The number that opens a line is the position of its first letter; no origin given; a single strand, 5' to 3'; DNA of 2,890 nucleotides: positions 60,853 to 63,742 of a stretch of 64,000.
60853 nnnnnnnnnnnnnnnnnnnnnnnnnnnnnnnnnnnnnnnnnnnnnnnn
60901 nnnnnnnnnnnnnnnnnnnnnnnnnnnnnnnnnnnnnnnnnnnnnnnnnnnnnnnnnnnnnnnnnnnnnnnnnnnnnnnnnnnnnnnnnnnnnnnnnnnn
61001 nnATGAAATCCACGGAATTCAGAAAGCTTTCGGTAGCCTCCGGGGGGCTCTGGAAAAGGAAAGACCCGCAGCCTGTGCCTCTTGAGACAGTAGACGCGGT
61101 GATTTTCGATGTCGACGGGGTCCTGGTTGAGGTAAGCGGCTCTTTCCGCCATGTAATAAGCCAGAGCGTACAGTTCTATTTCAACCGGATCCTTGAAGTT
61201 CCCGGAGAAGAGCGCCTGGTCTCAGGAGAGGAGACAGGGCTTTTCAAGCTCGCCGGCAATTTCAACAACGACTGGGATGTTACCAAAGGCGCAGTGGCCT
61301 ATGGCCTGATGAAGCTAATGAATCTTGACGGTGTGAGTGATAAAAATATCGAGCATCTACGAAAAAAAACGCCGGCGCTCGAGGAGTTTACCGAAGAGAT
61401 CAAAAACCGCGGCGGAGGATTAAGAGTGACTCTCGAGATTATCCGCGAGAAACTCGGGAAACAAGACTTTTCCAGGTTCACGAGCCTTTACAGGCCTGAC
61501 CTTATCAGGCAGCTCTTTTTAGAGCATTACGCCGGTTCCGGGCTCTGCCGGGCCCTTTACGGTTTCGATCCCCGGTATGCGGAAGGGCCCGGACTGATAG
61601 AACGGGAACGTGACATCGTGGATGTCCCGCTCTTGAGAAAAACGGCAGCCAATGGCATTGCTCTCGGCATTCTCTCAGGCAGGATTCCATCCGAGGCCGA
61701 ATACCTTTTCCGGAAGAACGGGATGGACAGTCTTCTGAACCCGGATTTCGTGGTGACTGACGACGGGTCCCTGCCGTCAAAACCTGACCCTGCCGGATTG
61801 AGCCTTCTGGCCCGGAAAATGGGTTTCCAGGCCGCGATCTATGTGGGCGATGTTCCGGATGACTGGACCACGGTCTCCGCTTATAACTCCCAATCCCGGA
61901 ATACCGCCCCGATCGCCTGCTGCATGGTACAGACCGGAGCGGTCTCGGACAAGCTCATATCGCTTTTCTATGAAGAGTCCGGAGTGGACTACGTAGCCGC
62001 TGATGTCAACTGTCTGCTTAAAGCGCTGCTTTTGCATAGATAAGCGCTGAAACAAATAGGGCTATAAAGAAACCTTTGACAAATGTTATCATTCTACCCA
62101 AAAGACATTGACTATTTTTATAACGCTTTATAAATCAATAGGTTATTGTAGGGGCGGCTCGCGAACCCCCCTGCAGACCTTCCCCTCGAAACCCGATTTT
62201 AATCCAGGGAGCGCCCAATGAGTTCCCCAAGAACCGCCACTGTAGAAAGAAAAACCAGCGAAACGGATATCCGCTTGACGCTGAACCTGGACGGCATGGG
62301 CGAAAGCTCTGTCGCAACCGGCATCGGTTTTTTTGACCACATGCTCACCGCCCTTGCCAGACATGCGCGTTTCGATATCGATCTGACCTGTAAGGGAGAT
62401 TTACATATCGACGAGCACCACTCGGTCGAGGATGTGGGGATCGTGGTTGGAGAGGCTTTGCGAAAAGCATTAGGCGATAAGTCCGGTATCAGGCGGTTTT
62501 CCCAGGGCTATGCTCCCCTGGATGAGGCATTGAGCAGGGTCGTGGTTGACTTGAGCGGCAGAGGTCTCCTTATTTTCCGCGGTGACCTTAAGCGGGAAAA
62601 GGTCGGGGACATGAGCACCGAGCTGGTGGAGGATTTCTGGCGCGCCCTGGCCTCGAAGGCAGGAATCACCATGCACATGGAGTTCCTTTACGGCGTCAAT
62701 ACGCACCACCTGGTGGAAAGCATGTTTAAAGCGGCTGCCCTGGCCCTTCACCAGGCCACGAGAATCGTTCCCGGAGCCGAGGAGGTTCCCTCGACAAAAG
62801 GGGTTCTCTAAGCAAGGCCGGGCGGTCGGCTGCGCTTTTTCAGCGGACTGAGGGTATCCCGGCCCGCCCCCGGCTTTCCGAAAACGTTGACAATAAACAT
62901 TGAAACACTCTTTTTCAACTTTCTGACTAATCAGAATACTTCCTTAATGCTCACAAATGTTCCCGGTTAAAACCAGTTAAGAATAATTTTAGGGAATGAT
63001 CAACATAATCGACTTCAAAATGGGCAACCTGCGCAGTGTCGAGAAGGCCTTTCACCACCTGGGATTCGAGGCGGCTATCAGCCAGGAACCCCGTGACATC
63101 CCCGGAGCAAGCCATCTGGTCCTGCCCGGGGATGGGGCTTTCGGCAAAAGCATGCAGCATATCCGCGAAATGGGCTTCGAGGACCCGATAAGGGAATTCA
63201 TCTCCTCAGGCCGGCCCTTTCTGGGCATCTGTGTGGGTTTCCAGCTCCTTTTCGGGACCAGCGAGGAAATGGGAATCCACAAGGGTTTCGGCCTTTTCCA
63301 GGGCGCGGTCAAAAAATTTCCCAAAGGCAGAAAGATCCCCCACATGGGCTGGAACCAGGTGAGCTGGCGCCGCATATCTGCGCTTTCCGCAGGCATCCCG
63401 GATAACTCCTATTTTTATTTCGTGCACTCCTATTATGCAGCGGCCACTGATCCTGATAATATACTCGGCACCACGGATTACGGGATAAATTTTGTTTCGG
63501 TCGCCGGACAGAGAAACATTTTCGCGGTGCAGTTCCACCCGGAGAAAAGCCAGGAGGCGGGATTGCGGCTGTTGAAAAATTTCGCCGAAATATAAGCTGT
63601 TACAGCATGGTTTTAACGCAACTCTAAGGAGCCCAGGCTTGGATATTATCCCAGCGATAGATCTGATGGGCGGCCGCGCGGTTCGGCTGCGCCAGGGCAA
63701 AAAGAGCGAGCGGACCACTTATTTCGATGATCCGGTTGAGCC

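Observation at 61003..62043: HAD-IA-like hydrolase between hisC and a monofunctional hisB is a candidate for the missing histidinol-phosphate phosphatase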

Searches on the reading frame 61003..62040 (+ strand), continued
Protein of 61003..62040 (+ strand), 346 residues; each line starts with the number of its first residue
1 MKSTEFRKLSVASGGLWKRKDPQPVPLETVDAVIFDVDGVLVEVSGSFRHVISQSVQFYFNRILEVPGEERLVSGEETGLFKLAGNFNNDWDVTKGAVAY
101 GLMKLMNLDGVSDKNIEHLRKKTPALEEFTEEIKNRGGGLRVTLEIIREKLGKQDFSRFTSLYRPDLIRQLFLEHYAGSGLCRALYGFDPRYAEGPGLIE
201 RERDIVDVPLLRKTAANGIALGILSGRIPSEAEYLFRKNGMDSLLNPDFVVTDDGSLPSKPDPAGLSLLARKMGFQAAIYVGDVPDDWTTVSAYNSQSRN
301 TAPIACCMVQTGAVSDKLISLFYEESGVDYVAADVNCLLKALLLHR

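Call 76: list_cluster_members(proteins=[P0474, P0389, P0468, P0410, P0454, P0473, P0384, P0104, P0084, P0072])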
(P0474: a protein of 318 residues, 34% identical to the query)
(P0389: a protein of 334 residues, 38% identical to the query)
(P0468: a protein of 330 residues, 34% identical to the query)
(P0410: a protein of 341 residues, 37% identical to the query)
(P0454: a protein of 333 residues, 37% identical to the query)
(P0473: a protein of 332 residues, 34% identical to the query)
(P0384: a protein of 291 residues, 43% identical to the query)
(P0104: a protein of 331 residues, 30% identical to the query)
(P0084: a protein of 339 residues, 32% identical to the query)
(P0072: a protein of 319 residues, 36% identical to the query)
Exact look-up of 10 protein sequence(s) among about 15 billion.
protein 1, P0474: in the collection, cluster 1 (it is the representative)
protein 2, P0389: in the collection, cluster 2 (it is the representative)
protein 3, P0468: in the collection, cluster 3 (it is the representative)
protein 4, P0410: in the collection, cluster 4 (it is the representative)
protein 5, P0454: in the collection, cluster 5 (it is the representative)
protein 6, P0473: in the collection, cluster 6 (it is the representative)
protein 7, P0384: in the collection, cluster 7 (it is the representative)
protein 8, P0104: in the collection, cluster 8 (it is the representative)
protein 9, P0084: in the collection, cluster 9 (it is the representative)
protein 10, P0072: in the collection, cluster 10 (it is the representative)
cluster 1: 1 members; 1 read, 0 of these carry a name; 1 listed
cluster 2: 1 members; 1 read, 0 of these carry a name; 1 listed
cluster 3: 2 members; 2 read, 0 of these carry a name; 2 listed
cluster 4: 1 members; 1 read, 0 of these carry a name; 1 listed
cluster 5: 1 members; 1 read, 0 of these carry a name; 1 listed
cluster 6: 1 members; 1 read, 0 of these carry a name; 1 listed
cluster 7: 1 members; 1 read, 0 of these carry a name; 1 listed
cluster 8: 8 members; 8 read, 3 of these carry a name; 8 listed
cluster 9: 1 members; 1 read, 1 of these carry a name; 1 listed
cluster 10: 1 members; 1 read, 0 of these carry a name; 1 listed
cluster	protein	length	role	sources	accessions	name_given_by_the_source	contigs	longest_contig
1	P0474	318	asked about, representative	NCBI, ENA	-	-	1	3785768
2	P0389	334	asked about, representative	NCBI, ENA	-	-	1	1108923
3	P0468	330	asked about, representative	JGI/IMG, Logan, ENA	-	-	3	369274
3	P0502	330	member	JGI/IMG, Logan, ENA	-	-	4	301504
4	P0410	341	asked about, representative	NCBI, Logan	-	-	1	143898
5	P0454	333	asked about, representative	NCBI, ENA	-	-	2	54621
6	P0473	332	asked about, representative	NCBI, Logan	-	-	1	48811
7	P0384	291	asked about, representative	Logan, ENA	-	-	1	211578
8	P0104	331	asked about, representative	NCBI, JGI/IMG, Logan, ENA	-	-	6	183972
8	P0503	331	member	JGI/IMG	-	phosphoglycolate phosphatase-like HAD superfamily hydrolase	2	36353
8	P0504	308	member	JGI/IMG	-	hypothetical protein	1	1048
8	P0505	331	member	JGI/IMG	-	phosphoglycolate phosphatase-like HAD superfamily hydrolase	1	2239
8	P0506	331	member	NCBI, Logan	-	-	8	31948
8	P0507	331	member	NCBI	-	-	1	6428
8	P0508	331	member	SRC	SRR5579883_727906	-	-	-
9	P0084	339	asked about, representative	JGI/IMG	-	HAD superfamily hydrolase (TIGR01548 family)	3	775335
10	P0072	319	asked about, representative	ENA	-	-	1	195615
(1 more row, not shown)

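Call 77: find_encoding_contigs(protein=P0474, flank=6000, max_places=1)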
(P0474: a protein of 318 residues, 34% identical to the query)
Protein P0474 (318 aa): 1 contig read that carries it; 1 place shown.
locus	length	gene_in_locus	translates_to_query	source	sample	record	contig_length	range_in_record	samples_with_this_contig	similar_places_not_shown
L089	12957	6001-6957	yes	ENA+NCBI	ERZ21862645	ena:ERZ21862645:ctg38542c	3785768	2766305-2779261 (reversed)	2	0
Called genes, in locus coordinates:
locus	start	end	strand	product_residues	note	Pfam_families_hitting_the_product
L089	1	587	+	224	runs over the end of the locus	PF00515:TPR_1 (faint), PF12895:ANAPC3 (faint), PF13174:TPR_6 (faint), PF13181:TPR_8 (faint), PF13374:TPR_10 (faint), PF13424:TPR_12 (faint), PF07719:TPR_2 (weak), PF13414:TPR_11, +6 more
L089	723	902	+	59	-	-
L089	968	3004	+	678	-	PF01436:NHL (faint)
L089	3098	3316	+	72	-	-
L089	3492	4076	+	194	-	-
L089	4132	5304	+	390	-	PF00465:Fe-ADH, PF13685:Fe-ADH_2 (weak), PF25137:ADH_Fe_C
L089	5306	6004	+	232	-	PF00702:Hydrolase (weak), PF08282:Hydrolase_3 (faint), PF12710:HAD, PF13419:HAD_2 (faint)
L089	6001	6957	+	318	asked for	PF00702:Hydrolase, PF13419:HAD_2 (faint)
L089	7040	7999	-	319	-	PF01636:APH (faint), PF01633:Choline_kinase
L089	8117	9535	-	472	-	PF00324:AA_permease, PF13520:AA_permease_2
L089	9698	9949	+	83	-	-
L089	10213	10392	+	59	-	-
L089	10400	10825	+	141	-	-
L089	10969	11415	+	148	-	PF02502:LacAB_rpiB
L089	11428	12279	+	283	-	PF13292:DXP_synthase_N, PF00456:Transketolase_N, PF02775:TPP_enzyme_C (faint), PF00676:E1_dh (weak)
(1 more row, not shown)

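Call 78: find_encoding_contigs(protein=P0429, flank=6000, max_places=1)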
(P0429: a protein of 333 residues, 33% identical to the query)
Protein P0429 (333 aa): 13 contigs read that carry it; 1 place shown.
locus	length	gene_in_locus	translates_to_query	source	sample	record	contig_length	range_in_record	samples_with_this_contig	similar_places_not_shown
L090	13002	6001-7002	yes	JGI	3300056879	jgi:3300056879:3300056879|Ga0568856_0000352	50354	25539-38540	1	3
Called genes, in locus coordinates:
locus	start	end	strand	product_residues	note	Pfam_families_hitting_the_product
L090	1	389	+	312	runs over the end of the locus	PF00288:GHMP_kinases_N, PF08544:GHMP_kinases_C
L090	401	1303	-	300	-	PF00528:BPD_transp_1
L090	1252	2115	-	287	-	PF00528:BPD_transp_1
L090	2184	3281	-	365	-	PF00005:ABC_tran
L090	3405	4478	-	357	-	PF01547:SBP_bac_1, PF13416:SBP_bac_8, PF13531:SBP_bac_11, PF13343:SBP_bac_6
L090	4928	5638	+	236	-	PF00702:Hydrolase, PF12710:HAD, PF13419:HAD_2 (weak), PF08282:Hydrolase_3 (weak)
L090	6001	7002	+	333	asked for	PF00702:Hydrolase, PF13419:HAD_2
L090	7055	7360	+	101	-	PF22277:EncFtn-like (weak), PF02915:Rubrerythrin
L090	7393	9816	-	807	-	PF01266:DAO, PF01494:FAD_binding_3 (faint), PF07992:Pyr_redox_2 (faint), PF13450:NAD_binding_8 (faint), PF13738:Pyr_redox_3 (faint), PF16350:FAO_M, PF01571:GCV_T, PF08669:GCV_T_C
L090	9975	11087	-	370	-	PF05222:AlaDh_PNT_N, PF01262:AlaDh_PNT_C, PF02826:2-Hacid_dh_C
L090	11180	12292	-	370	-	PF05222:AlaDh_PNT_N, PF01262:AlaDh_PNT_C, PF02826:2-Hacid_dh_C (weak)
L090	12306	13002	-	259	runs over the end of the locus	PF00392:GntR, PF07702:UTRA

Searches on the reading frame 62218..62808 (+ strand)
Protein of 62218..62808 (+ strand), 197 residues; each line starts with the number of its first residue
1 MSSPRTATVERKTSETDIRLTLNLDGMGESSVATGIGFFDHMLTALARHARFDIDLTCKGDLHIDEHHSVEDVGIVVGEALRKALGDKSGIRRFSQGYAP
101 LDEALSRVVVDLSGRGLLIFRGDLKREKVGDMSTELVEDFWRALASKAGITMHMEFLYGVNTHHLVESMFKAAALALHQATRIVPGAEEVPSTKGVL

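Call 66: search_protein_families(library=ncbifam, proteins=[window:62218-62808:+], max_evalue=1e-10)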
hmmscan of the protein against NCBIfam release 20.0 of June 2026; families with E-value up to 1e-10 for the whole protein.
window:62218-62808:+ (197 aa): 13 families
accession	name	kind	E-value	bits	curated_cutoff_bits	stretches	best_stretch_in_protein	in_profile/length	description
NF002109.0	PRK00951.1-5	equivalog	2.4e-83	278.8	278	1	5-197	3-196/196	imidazoleglycerol-phosphate dehydratase HisB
NF002111.0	PRK00951.2-1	equivalog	3.2e-83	278.1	231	1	4-197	3-194/194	imidazoleglycerol-phosphate dehydratase HisB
NF002116.0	PRK00951.2-6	equivalog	9.1e-77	257.4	269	1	4-197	3-197/197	imidazoleglycerol-phosphate dehydratase HisB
NF002112.0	PRK00951.2-2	equivalog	7.7e-75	250.9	315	1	5-197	2-194/194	imidazoleglycerol-phosphate dehydratase HisB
NF002115.0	PRK00951.2-5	equivalog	5.8e-74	248.1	289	1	5-197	3-195/195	imidazoleglycerol-phosphate dehydratase HisB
NF002107.0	PRK00951.1-2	equivalog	2.9e-73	245.7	267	1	5-197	2-194/194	imidazoleglycerol-phosphate dehydratase HisB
NF002106.0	PRK00951.1-1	equivalog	8.6e-71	237.7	283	1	4-197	3-197/197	imidazoleglycerol-phosphate dehydratase HisB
NF003937.0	PRK05446.1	equivalog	2.7e-70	237.1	443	1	2-197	164-355/355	bifunctional histidinol-phosphatase/imidazoleglycerol-phosphate dehydratase HisB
NF002108.0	PRK00951.1-3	equivalog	1.4e-69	233.9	328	1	2-197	7-203/205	imidazoleglycerol-phosphate dehydratase HisB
NF002114.0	PRK00951.2-4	equivalog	4.5e-68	228.6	189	1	8-197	3-190/190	imidazoleglycerol-phosphate dehydratase HisB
NF002110.2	PRK00951.1-6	equivalog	5.1e-68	228.7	266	1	5-197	1-199/199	imidazoleglycerol-phosphate dehydratase HisB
NF010121.0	PRK13598.1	equivalog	1e-58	198.3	295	1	5-197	3-193/193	imidazoleglycerol-phosphate dehydratase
NF002113.0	PRK00951.2-3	equivalog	4.2e-53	180.1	288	1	5-196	2-189/190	imidazoleglycerol-phosphate dehydratase HisB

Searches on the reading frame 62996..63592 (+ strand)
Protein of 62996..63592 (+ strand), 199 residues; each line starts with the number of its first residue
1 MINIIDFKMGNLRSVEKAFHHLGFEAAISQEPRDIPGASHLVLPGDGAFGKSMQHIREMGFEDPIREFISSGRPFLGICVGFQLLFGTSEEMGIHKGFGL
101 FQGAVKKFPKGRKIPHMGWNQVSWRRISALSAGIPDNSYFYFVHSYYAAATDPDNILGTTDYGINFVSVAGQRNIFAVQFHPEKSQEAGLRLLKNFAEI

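Call 66: search_protein_families(library=ncbifam, proteins=[window:62996-63592:+], max_evalue=1e-10)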
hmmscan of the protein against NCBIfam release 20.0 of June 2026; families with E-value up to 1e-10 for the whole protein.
window:62996-63592:+ (199 aa): 2 families
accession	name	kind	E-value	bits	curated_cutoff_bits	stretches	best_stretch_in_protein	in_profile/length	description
TIGR01855.1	IMP_synth_hisH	equivalog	6.3e-67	225.2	105.4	1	2-198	1-197/198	imidazole glycerol phosphate synthase subunit HisH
NF010608.0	PRK14004.1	equivalog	2.6e-51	174.3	216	1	1-199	1-209/210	imidazole glycerol phosphate synthase subunit HisH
